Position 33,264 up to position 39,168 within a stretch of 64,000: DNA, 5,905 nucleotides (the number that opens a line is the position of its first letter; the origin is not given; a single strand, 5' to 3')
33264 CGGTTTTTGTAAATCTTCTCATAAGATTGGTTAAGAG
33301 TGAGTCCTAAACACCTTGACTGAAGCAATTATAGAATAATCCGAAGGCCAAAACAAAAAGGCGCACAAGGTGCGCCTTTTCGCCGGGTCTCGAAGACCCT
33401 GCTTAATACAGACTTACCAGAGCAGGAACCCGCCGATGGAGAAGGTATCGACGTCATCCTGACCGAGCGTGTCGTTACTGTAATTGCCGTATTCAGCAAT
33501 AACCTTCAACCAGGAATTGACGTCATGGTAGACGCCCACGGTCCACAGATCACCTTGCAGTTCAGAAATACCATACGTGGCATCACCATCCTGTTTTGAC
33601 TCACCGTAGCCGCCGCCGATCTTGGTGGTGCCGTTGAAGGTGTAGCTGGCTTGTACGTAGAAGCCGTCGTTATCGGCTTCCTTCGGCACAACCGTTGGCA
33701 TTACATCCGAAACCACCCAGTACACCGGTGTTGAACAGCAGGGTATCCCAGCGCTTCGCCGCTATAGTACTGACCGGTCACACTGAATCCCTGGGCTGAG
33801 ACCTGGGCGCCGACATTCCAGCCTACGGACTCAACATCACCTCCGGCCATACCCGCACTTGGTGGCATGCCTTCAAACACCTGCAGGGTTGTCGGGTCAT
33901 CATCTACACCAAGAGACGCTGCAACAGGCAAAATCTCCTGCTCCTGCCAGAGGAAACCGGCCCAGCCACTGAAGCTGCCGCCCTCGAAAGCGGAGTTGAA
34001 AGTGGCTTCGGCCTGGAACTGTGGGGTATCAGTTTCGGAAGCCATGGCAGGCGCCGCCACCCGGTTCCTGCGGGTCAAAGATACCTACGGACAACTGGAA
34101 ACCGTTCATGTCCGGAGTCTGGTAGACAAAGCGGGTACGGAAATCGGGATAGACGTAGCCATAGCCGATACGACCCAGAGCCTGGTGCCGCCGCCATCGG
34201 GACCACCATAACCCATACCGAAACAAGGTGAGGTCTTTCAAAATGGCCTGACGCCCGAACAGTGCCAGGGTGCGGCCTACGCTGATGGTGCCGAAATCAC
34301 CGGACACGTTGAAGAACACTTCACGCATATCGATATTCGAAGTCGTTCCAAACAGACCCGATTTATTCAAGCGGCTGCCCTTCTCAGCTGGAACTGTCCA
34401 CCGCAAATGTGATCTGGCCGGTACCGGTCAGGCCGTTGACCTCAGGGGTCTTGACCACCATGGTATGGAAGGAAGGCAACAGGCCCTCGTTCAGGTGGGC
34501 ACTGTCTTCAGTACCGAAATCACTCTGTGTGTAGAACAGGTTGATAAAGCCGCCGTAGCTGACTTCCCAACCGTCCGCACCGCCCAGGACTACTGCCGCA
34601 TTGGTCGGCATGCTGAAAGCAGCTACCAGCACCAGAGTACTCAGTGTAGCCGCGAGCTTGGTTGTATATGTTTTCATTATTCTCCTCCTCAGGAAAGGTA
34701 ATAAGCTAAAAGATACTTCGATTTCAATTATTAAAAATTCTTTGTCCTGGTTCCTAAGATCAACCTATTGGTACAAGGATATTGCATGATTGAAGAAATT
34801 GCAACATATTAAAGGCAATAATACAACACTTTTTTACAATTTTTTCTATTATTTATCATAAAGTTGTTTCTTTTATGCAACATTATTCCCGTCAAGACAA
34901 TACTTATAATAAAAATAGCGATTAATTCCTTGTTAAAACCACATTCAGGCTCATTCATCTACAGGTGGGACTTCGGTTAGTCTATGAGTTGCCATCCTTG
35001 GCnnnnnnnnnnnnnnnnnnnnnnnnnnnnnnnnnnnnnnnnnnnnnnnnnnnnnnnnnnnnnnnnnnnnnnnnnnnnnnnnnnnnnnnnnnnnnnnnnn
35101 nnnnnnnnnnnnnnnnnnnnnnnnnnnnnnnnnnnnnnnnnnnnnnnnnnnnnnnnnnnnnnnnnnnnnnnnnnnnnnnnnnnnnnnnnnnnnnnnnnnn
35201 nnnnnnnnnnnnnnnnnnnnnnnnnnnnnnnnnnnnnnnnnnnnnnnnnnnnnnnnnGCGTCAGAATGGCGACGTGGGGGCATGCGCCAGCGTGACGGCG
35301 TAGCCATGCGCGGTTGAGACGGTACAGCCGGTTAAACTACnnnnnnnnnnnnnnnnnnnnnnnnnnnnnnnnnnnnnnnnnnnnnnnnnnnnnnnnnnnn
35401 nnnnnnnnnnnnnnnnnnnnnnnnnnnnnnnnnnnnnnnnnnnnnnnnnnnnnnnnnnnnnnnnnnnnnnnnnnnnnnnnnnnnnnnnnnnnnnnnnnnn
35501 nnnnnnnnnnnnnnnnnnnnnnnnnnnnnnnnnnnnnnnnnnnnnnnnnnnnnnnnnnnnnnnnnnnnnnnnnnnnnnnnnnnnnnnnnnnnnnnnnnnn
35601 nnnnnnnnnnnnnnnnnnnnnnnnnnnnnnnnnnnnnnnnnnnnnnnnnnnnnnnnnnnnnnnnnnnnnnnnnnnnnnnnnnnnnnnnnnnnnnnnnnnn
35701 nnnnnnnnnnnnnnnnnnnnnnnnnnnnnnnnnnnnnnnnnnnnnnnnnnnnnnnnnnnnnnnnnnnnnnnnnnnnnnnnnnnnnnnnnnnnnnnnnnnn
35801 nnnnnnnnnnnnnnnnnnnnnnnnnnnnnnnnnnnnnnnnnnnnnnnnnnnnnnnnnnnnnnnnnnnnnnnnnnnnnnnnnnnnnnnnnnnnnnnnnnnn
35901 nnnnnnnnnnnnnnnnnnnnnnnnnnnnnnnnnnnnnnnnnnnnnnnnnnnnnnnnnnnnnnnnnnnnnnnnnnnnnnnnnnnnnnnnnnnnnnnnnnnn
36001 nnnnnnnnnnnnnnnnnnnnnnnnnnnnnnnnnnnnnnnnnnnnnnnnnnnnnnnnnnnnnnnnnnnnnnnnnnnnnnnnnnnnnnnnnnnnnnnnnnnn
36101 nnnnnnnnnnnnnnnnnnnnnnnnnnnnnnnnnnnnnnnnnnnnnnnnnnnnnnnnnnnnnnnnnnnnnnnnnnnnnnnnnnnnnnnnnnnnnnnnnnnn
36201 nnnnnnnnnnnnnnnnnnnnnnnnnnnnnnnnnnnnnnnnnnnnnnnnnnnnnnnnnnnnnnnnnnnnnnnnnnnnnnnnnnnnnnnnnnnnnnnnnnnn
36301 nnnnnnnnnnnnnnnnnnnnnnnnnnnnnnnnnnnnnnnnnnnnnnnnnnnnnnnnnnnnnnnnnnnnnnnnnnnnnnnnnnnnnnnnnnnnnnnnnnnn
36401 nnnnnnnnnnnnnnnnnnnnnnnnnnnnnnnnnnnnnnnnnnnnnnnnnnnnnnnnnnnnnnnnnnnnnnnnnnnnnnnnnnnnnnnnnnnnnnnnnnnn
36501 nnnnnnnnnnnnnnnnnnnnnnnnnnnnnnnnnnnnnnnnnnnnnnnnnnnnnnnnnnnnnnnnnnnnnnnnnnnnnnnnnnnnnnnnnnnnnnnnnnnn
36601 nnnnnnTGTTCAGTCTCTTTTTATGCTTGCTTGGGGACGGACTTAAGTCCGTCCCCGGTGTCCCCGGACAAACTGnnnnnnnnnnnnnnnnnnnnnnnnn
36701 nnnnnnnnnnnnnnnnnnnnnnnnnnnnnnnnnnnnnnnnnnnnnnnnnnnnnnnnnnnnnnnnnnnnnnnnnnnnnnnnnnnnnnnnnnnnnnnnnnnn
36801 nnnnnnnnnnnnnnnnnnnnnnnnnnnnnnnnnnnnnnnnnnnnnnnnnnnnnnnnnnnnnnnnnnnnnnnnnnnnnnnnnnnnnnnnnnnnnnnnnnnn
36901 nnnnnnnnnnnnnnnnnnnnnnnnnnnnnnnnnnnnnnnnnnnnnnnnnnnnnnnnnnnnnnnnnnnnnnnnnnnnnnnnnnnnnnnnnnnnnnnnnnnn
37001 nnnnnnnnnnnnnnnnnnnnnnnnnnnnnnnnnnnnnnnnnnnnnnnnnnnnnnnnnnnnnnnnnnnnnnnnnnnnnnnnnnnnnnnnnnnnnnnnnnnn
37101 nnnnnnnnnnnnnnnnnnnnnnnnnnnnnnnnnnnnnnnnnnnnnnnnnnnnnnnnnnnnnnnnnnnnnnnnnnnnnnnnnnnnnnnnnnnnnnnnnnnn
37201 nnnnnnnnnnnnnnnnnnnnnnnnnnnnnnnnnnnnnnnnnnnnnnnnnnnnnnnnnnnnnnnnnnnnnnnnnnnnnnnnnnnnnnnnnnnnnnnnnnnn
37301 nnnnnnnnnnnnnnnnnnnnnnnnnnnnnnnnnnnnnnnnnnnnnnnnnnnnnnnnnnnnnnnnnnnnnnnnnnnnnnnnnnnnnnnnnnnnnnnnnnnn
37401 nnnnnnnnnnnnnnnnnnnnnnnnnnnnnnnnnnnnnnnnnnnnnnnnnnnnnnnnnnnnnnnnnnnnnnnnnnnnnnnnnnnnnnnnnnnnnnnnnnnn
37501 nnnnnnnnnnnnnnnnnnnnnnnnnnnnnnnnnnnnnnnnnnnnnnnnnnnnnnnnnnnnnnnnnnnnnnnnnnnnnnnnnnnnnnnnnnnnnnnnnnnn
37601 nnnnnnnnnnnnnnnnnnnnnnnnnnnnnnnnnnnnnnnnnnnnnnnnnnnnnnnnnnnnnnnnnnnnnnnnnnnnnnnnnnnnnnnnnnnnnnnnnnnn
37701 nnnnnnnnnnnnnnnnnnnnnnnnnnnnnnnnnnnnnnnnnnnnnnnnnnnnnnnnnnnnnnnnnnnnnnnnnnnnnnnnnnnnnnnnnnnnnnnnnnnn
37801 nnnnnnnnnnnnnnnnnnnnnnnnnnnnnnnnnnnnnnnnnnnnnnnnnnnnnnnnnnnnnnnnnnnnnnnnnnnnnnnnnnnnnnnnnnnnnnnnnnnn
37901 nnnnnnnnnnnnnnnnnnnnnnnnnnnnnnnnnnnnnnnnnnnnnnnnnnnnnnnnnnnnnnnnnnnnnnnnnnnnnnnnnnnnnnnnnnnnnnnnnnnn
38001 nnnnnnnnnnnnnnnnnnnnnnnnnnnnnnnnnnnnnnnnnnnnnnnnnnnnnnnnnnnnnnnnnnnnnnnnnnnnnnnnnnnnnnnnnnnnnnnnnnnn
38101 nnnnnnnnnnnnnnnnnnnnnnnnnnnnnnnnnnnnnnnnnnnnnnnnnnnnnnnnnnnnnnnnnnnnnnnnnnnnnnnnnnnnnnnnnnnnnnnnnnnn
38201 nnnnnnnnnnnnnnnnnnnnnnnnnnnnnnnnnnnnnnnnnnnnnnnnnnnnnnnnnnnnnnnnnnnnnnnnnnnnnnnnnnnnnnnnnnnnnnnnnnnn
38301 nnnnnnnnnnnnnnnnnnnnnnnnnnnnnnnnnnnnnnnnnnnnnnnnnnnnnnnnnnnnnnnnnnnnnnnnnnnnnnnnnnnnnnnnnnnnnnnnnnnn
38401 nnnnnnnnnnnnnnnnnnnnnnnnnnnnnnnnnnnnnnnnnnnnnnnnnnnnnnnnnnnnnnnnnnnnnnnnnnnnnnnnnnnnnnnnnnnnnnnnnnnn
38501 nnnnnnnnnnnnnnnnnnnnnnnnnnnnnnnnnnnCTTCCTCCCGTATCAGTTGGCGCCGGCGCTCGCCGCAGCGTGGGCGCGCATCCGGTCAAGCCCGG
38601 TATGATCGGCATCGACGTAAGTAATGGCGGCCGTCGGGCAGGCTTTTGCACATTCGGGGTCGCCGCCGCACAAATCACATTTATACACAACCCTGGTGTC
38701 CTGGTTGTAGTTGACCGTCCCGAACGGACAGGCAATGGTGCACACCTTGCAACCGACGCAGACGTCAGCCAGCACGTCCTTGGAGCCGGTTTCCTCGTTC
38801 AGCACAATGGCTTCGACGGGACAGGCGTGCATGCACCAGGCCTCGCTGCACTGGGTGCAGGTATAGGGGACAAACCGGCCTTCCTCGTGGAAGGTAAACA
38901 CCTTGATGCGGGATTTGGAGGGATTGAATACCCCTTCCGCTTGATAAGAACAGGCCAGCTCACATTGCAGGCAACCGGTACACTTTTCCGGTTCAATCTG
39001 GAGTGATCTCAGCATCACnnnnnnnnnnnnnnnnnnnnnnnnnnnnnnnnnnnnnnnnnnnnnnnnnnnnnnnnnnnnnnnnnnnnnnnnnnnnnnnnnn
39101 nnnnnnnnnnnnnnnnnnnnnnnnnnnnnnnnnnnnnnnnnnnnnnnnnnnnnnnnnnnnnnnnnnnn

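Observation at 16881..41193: Cofactor supercluster joining Mo/W-pterin, PQQ, methanopterin/methanofuran-type and folate genes with a W-AOR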

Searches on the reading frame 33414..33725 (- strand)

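Call 6: search_protein_families(library=pfam, proteins=[window:33414-33725:-])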
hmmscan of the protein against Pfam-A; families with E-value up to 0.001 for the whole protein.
window:33414-33725:- (103 aa): 1 family
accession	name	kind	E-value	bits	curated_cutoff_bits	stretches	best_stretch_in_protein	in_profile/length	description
PF13609.12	Porin_4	-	5.7e-06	26.8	27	1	16-86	245-309/310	Gram-negative porin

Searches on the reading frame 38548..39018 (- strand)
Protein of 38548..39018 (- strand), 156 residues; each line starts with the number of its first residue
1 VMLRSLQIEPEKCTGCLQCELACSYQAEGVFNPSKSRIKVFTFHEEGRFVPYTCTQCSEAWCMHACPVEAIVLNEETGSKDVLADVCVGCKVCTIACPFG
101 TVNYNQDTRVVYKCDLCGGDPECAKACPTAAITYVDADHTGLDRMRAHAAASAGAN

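Call 6: search_protein_families(library=pfam, proteins=[window:38548-39018:-])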
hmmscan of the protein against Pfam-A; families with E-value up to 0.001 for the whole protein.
window:38548-39018:- (156 aa): 13 families
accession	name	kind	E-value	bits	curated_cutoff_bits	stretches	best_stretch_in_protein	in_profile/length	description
PF12837.12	Fer4_6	-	2.3e-14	53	25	1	7-27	3-23/24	4Fe-4S binding domain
PF12838.12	Fer4_7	-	6.9e-14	52.5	27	2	53-100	1-51/52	4Fe-4S dicluster domain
PF13247.11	Fer4_11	-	1e-11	45.3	26.2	1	48-135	4-98/100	4Fe-4S dicluster domain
PF00037.32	Fer4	-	7.2e-11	41.9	21.1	2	7-26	2-21/24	4Fe-4S binding domain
PF13187.11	Fer4_9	-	8.6e-11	42.1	27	3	54-99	2-49/52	4Fe-4S dicluster domain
PF13237.11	Fer4_10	-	9.7e-11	41.9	25.5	3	51-98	6-53/53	4Fe-4S dicluster domain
PF12800.12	Fer4_4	-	1.8e-09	37.5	24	1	85-100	2-17/17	4Fe-4S binding domain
PF12797.12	Fer4_2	-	1.1e-08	34.9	24.5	2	8-24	5-21/22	4Fe-4S binding domain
PF14697.11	Fer4_21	-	6.5e-08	33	35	1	53-99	7-53/59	4Fe-4S dicluster domain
PF13484.11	Fer4_16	-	2.9e-07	31.6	30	0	54-77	2-24/66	4Fe-4S double cluster binding domain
PF25160.1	LdpA_Fe-S-bd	-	7.6e-07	29.2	27.6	1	60-104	7-45/49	LdpA Fe-S cluster-binding domain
PF13183.11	Fer4_8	-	5e-05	24.2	27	0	11-69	3-67/68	4Fe-4S dicluster domain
PF12798.12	Fer4_3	-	0.00014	22.9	27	0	54-70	1-15/15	4Fe-4S binding domain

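Call 15: search_protein_families(library=ncbifam, proteins=[window:38548-39018:-], max_evalue=0.00001)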
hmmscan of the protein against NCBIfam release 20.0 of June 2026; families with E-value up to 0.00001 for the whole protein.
window:38548-39018:- (156 aa): 31 families (the best 25 are shown)
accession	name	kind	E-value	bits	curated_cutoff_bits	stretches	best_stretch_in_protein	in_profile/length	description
NF045766.1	PhenlGlyoxDHPadI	equivalog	1e-29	103.6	700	1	5-138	6-139/443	NADH-dependent phenylglyoxylate dehydrogenase subunit beta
NF007382.0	PRK09898.1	equivalog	5e-23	81.7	213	1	9-136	64-202/208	ferredoxin-like protein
NF009451.0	PRK12809.1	equivalog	2.2e-20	72.5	1154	1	8-148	7-148/639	formate-dependent uric acid utilization protein YgfT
NF009408.0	PRK12769.1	equivalog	2.3e-20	72.3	1003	1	8-146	7-157/659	formate-dependent uric acid utilization protein AegA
TIGR02951.1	DMSO_dmsB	equivalog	8.2e-19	68.2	214.1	1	50-137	60-153/161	DMSO/selenate family reductase complex B subunit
TIGR03149.1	cyt_nit_nrfC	equivalog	5.3e-16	58.6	377.6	1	46-139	86-186/225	cytochrome c nitrite reductase Fe-S protein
NF008134.0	PRK10882.1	equivalog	5.9e-16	58.4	263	1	47-135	106-206/329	hydrogenase 2 operon protein HybA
TIGR01582.1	FDH-beta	equivalog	3.3e-15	56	334.7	1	52-135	91-180/283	formate dehydrogenase subunit beta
NF007658.0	PRK10330.1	equivalog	3.6e-14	52.7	260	1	4-146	3-164/181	electron transport protein HydN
NF045715.1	sulf_resp_HmcB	equivalog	2.5e-13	49.8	420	1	47-136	100-197/307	sulfate respiration complex iron-sulfur protein HmcB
NF038355.1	FDH3_beta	equivalog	3.3e-13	50.1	240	1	8-124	7-128/180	formate dehydrogenase FDH3 subunit beta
NF041715.1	arsenate_red_ArrB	equivalog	1.4e-12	47.6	450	1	7-108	6-110/233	arsenate respiratory reductase iron-sulfur subunit ArrB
NF041782.1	mnquin_red_QrcC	equivalog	5.1e-11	42.7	400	1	7-105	4-119/239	menaquinone reductase iron-sulfur cluster-binding subunit QrcC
NF045797.1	DsrO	equivalog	9.5e-11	41.6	200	1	43-107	92-155/235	sulfate reduction electron transfer complex DsrMKJOP subunit DsrO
NF040864.1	HgcB_ferredoxin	equivalog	5.3e-10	39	99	0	81-133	10-62/93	mercury methylation ferredoxin HgcB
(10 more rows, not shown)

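Call 47: search_solved_structures(query=window:38548-39018:-, max_evalue=1e-10)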
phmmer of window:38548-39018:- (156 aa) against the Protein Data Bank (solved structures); distinct sequences matched with E-value up to 1e-10: 10.
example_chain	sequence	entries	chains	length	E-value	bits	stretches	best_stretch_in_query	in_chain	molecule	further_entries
8c0z_C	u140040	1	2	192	2.3e-75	255.4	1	2-151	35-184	Iron-sulfur cluster-binding protein potential subunit of aldehyde oxidoreductase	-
9mqx_E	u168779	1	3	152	2.2e-35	125.5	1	4-150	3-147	Fe-S-cluster-containing hydrogenase subunit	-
6x6u_B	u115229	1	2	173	5.6e-27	98.2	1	7-130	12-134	Oxidoreductase, Fe-S subunit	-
6x1o_B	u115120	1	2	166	7.8e-27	97.7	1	8-131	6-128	Oxidoreductase, Fe-S subunit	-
7qv7_A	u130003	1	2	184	1.2e-18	71.1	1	6-106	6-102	Hydrogen dependent carbon dioxide reductase subunit HycB3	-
9sw6_G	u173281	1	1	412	4.2e-18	69.3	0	85-136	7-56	Polyferredoxin protein MvhB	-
7z0s_B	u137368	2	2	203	3.1e-15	60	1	10-107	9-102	Formate hydrogenlyase subunit 2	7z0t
7qv7_B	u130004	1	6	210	9.6e-15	58.4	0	9-115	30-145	Hydrogen dependent carbon dioxide reductase subunit HycB4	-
1kqf_B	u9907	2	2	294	1.1e-12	51.7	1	54-134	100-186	FORMATE DEHYDROGENASE, NITRATE-INDUCIBLE, IRON-SULFUR SUBUNIT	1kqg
6cz7_B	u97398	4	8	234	4.7e-12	49.7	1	6-108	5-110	4Fe-4S ferredoxin, iron-sulfur binding domain protein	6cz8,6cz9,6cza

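Call 97: find_encoding_contigs(protein=window:38548-39018:-, flank=2000, max_places=4)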
Protein window:38548-39018:- (156 aa): no gene with exactly this product is on record in the collection.
